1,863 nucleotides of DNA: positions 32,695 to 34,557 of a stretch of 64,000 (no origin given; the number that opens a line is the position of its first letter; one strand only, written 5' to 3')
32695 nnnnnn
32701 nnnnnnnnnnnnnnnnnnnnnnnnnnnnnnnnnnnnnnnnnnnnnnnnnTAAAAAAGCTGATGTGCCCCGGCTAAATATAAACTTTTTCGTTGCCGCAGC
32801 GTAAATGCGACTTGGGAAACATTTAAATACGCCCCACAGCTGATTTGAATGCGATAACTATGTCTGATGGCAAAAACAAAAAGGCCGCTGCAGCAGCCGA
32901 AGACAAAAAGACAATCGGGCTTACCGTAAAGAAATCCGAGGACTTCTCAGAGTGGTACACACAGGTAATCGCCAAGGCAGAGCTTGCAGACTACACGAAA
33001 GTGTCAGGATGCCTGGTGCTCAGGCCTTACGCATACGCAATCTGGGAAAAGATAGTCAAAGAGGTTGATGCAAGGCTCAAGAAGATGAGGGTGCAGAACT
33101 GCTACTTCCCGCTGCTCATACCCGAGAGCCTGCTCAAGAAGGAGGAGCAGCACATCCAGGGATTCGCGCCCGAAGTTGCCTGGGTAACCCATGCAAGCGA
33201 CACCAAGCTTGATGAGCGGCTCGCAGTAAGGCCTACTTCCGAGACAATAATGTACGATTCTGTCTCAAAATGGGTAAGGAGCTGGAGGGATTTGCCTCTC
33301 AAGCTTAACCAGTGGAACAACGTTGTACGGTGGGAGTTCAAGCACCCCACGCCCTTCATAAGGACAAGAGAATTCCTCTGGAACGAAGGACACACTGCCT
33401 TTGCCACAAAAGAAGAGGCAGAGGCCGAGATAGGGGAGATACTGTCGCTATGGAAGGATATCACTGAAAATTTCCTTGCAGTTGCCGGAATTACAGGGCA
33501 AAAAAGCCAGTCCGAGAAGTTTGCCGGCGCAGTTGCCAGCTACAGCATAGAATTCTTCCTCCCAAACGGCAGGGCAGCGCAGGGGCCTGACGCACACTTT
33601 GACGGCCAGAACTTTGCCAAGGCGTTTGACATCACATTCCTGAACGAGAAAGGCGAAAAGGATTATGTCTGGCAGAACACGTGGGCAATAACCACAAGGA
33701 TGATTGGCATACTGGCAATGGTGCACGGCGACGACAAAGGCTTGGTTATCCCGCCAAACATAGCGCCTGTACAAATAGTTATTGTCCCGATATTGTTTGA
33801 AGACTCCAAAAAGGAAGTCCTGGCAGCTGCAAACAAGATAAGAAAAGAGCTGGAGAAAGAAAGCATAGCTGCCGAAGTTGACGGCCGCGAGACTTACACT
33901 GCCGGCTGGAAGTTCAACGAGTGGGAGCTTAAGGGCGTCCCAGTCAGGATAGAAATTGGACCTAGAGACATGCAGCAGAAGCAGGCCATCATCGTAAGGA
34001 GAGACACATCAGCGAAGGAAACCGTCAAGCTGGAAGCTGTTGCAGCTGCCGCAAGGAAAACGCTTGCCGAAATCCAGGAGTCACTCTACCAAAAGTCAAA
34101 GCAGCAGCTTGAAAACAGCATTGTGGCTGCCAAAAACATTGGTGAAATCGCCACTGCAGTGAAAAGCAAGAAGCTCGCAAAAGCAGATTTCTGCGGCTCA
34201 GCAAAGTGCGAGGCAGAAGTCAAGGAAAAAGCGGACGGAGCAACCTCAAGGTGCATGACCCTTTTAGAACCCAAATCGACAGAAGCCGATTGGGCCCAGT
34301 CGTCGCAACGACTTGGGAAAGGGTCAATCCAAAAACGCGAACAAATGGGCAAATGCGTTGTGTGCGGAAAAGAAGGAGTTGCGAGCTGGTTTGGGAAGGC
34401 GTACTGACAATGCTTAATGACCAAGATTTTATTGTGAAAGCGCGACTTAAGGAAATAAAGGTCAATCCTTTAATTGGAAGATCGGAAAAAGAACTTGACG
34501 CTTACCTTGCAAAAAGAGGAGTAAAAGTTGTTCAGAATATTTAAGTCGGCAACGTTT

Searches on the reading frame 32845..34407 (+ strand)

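Call 65: search_protein_families(library=pfam, proteins=[window:32845-34407:+], max_evalue=0.00001)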
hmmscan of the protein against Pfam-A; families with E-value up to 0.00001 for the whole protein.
window:32845-34407:+ (520 aa): 3 families
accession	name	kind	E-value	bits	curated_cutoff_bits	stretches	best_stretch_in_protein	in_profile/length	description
PF00587.30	tRNA-synt_2b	-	8.3e-19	68.8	29.3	1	121-290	6-175/179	tRNA synthetase class II core domain (G, H, P, S and T)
PF03129.25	HGTP_anticodon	-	3.2e-18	66.1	21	1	310-404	1-92/94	Anticodon binding domain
PF09180.16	ProRS-C_1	-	2.1e-11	44.3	31.5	1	434-520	3-71/71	Prolyl-tRNA synthetase, C-terminal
